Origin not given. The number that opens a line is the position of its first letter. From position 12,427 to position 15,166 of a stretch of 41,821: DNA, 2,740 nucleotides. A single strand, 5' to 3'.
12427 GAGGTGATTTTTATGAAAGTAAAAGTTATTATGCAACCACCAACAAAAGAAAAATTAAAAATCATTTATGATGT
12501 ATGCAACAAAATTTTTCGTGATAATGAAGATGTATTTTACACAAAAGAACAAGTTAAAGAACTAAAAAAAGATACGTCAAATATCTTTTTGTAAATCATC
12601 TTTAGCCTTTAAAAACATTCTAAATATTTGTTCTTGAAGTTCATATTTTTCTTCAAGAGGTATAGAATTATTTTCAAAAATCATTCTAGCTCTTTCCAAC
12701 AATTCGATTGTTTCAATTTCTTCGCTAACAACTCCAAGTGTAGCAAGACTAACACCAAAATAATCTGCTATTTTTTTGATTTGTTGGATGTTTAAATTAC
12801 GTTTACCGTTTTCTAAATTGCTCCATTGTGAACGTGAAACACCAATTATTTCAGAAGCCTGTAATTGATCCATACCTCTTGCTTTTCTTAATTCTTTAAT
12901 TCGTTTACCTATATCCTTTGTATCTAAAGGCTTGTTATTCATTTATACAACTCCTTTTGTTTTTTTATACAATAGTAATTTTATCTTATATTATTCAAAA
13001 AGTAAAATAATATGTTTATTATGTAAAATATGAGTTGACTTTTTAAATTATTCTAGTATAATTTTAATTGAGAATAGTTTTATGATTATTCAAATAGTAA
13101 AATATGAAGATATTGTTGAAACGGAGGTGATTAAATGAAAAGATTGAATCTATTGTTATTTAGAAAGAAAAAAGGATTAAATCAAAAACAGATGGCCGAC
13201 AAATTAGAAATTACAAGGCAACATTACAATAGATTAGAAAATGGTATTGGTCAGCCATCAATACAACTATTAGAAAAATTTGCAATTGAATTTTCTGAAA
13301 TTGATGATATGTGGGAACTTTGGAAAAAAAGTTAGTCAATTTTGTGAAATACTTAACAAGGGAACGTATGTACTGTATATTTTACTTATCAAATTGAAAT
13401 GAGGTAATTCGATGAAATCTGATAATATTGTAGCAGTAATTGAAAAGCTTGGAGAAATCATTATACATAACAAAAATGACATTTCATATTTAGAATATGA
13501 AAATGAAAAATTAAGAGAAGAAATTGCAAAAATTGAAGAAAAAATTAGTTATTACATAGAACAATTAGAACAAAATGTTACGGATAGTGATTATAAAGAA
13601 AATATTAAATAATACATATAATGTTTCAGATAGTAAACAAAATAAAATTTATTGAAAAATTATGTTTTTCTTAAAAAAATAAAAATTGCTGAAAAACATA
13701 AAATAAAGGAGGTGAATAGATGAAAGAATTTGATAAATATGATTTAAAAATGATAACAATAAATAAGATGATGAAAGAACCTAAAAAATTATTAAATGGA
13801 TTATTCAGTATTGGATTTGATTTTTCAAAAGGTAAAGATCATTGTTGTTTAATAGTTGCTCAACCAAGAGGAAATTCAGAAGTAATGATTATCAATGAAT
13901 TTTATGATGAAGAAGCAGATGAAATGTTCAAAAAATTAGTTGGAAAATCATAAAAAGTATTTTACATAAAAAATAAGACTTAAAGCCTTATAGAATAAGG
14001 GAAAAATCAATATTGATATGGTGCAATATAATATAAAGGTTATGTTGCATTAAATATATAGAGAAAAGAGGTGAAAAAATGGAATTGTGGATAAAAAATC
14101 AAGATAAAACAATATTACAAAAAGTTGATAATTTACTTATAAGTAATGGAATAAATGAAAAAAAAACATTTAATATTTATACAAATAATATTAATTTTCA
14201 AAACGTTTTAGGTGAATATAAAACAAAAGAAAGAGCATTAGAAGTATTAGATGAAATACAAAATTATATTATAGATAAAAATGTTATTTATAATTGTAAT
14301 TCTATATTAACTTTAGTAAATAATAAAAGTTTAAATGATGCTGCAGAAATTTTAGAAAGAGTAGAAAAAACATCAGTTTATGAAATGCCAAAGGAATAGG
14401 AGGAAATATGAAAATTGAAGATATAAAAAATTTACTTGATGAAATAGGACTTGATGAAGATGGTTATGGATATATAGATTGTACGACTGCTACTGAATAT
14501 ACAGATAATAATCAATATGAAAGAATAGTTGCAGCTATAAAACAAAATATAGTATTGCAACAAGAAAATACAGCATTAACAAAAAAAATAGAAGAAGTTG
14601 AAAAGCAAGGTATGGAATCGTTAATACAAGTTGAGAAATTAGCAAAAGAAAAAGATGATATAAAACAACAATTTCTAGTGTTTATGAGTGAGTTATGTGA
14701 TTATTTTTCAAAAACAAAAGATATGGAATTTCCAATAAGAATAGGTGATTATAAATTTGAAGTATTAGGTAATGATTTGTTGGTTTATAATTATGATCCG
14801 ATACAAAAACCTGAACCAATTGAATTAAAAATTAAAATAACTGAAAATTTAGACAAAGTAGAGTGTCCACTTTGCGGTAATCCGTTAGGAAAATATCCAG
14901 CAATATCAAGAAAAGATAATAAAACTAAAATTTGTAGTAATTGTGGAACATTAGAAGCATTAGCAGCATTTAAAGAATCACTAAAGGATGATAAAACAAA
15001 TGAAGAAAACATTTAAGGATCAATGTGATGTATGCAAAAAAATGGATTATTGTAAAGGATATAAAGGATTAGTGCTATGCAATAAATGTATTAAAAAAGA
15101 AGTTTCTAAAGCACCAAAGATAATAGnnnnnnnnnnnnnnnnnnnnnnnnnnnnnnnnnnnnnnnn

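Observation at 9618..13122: Conserved 36-bp bipartite operator (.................-N12-TTGAAAC) at three early-region sites, plus many half-site copies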

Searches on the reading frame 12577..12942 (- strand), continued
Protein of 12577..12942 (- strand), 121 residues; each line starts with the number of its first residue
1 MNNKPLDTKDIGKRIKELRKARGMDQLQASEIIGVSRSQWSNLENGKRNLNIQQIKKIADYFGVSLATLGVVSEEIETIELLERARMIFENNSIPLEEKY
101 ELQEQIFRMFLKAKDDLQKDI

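Call 83: fold_search(model_id=the predicted structure, library=pdb)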
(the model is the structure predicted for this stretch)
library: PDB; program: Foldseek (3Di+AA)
matches with E <= 10: 535; with E <= 0.001: 5
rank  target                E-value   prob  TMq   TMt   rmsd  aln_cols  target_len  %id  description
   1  1y7y_A                3.3e-04  1.00  0.48  0.79   1.6        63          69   32  High-resolution crystal structure of the restriction-modification controller protein C.AhdI from Aeromonas hydrophila (released 2005-02-22)
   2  1y7y_B                5.0e-04  1.00  0.48  0.83   1.5        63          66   32  High-resolution crystal structure of the restriction-modification controller protein C.AhdI from Aeromonas hydrophila (released 2005-02-22)
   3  2b5a_B                5.8e-04  1.00  0.49  0.75   4.0        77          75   25  C.BclI, Control Element of the BclI Restriction-Modification System (released 2006-01-03)
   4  5juf                  7.2e-04  1.00  0.47  0.20  10.9       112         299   20  Crystal structure of the apo form of ComR from S. thermophilus. (released 2016-10-26)
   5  5fd4_A                9.9e-04  1.00  0.48  0.20   9.9       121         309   21  Crystal Structure of ComR from Streptococcus suis (released 2016-11-02)
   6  2b5a_A                1.0e-03  1.00  0.49  0.73   4.1        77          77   25  C.BclI, Control Element of the BclI Restriction-Modification System (released 2006-01-03)
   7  2b5a_C                1.1e-03  1.00  0.48  0.72   4.2        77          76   25  C.BclI, Control Element of the BclI Restriction-Modification System (released 2006-01-03)
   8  9a7f_A                1.2e-03  1.00  0.46  0.42  14.3       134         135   22  Integrative model of RGHR-DLDH1 by crosslinking MS and deep learning (released 2024-09-18)
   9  3f52_A                1.4e-03  1.00  0.49  0.74   2.4        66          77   23  Crystal structure of the clp gene regulator ClgR from C. glutamicum (released 2008-11-18)
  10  8tac_A                1.6e-03  1.00  0.46  0.78   2.9        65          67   42  Designed DNA binding protein (released 2024-08-28)
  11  3u3w_A                1.6e-03  1.00  0.47  0.21  10.3       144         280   19  Crystal Structure of Bacillus thuringiensis PlcR in complex with the peptide PapR7 and DNA (released 2013-01-09)
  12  3f51_C                1.7e-03  1.00  0.51  0.67   9.0        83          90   22  Crystal Structure of the clp gene regulator ClgR from Corynebacterium glutamicum (released 2008-11-18)
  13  3vk0_B                1.9e-03  1.00  0.49  0.66   5.2        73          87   20  Crystal Structure of hypothetical transcription factor NHTF from Neisseria (released 2012-03-14)
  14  1y9q                  2.0e-03  1.00  0.47  0.33   1.9        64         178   26  Crystal Structure of HTH_3 family Transcriptional Regulator from Vibrio cholerae (released 2005-01-04)
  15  2ewt                  2.0e-03  1.00  0.46  0.75   2.1        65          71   22  Crystal structure of the DNA-binding domain of BldD (released 2006-06-13)
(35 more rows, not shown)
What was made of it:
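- On Cluster A mycobacteriophage stoperator system (L5 gp71 type): The best folds are C.AhdI, C.BclI and SinR (call 83).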

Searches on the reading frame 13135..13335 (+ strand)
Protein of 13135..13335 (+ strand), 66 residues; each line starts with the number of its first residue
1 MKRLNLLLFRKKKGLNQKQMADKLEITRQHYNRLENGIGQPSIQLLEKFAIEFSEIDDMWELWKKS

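Call 14: search_protein_families(library=pfam, proteins=[window:13135-13335:+], max_evalue=0.01)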
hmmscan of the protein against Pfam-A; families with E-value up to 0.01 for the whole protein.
window:13135-13335:+ (66 aa): 4 families
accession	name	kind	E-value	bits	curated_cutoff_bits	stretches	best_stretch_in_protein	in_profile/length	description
PF01381.28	HTH_3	-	5e-13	49.3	23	1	9-50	4-45/55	Helix-turn-helix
PF13560.12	HTH_31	-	1.6e-06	28.8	27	1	9-50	9-51/64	Helix-turn-helix domain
PF12844.13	HTH_19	-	8.3e-06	26.1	30.2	1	6-37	4-35/64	Helix-turn-helix domain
PF13443.12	HTH_26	-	0.0068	17.1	22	1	8-50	4-47/63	Cro/C1-type HTH DNA-binding domain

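Call 15: search_protein_families(library=phrogs, proteins=[window:13135-13335:+], max_evalue=0.001)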
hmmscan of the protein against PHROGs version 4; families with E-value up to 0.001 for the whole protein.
window:13135-13335:+ (66 aa): 11 families
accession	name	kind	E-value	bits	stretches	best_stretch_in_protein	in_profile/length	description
phrog_3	-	transcription regulation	7.8e-12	46.7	1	2-63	89-146/430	transcriptional repressor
phrog_8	-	transcription regulation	4.6e-11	43.7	1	7-53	82-128/346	transcriptional regulator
phrog_1373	-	transcription regulation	2.7e-07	31.7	1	7-50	69-112/166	transcriptional regulator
phrog_2328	-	transcription regulation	1.7e-06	28.9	1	6-51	20-65/128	transcriptional repressor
phrog_2439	-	transcription regulation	6.2e-06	26.3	1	5-51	11-57/367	transcriptional regulator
phrog_4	-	transcription regulation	9.9e-05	22.5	1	3-52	140-183/400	transcriptional repressor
phrog_955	-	DNA, RNA and nucleotide metabolism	0.00012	22.8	1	10-39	33-62/142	HTH DNA binding protein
phrog_2339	-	DNA, RNA and nucleotide metabolism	0.00017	22.5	0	6-36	30-60/98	HTH DNA binding protein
phrog_11187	-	transcription regulation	0.0003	21.5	1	12-37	18-43/63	transcriptional regulator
phrog_7950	-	transcription regulation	0.00036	21.5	1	5-37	11-43/68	transcriptional repressor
phrog_4836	-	transcription regulation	0.00039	21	1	5-46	79-120/194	CII-like regulator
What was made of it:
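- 13135..13335 (+): Cro-like HTH gene, the first lytic gene. calls 14, 15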

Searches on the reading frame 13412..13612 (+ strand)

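Call 14: search_protein_families(library=pfam, proteins=[window:13412-13612:+], max_evalue=0.01)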
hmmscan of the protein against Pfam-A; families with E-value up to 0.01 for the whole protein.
window:13412-13612:+ (66 aa): 2 families
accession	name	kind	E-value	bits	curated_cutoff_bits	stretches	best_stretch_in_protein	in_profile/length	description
PF07798.16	CCDC90-like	-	9.5e-05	22.8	33.5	1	15-56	65-106/175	Coiled-coil domain-containing protein 90-like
PF21924.1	XRCC4_CC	-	0.0053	17.3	27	1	15-58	9-52/78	XRCC4 coiled-coil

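Call 15: search_protein_families(library=phrogs, proteins=[window:13412-13612:+], max_evalue=0.001)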
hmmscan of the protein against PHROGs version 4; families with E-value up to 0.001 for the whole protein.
window:13412-13612:+ (66 aa): 0 families

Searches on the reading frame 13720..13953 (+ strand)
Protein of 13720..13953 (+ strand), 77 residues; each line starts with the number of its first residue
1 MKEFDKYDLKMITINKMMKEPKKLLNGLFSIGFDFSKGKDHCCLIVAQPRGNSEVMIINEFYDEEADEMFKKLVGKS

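Call 14: search_protein_families(library=pfam, proteins=[window:13720-13953:+], max_evalue=0.01)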
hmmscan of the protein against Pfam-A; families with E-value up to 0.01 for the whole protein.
window:13720-13953:+ (77 aa): 0 families

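Call 15: search_protein_families(library=phrogs, proteins=[window:13720-13953:+], max_evalue=0.001)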
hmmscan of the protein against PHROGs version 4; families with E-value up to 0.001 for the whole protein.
window:13720-13953:+ (77 aa): 1 family
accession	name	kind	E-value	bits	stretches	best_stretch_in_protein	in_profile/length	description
phrog_18984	-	unknown function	4.4e-13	49.9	1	31-75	9-53/60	-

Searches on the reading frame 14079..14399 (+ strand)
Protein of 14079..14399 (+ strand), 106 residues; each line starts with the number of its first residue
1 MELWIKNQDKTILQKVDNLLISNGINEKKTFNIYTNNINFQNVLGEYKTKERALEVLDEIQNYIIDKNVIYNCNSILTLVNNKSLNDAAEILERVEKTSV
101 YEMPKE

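Call 12: search_protein_families(library=pfam, proteins=[window:14079-14399:+], max_evalue=0.01)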
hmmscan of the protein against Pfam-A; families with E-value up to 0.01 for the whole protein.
window:14079-14399:+ (106 aa): 1 family
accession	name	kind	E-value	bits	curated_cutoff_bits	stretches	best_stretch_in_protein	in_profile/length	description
PF13812.12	PPR_3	-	0.00052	20.5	25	1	56-99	2-45/63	Pentatricopeptide repeat domain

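Call 15: search_protein_families(library=phrogs, proteins=[window:14079-14399:+], max_evalue=0.001)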
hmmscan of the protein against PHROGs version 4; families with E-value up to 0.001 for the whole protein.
window:14079-14399:+ (106 aa): 2 families
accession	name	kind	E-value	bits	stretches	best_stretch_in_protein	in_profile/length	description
phrog_4601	-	unknown function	2.4e-11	44.8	1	5-106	4-85/85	-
phrog_7118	-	unknown function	1.4e-07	32.7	1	5-67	86-143/167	-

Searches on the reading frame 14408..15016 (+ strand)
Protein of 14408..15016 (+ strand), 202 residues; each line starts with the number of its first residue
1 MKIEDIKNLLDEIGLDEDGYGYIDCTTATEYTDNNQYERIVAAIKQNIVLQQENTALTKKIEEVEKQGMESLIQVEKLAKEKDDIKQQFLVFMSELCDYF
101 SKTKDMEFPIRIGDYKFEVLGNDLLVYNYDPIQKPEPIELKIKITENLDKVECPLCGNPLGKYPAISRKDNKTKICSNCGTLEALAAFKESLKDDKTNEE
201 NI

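Call 12: search_protein_families(library=pfam, proteins=[window:14408-15016:+], max_evalue=0.01)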
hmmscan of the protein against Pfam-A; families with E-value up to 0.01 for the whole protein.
window:14408-15016:+ (202 aa): 2 families
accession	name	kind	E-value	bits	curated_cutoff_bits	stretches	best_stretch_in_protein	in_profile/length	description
PF13248.11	Zn_ribbon_3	-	0.0065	16.4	27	0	173-182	2-11/26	zinc-ribbon domain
PF17675.6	APG6_N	-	0.0069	17.3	45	1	26-98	32-106/132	Apg6 coiled-coil region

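Call 15: search_protein_families(library=phrogs, proteins=[window:14408-15016:+], max_evalue=0.001)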
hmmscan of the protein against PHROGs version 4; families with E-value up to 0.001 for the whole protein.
window:14408-15016:+ (202 aa): 2 families
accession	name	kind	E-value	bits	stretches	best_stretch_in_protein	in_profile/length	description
phrog_2945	-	unknown function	4.7e-12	46.6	1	150-194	9-53/68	-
phrog_6105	-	unknown function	1.7e-05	26.1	1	152-187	6-43/116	-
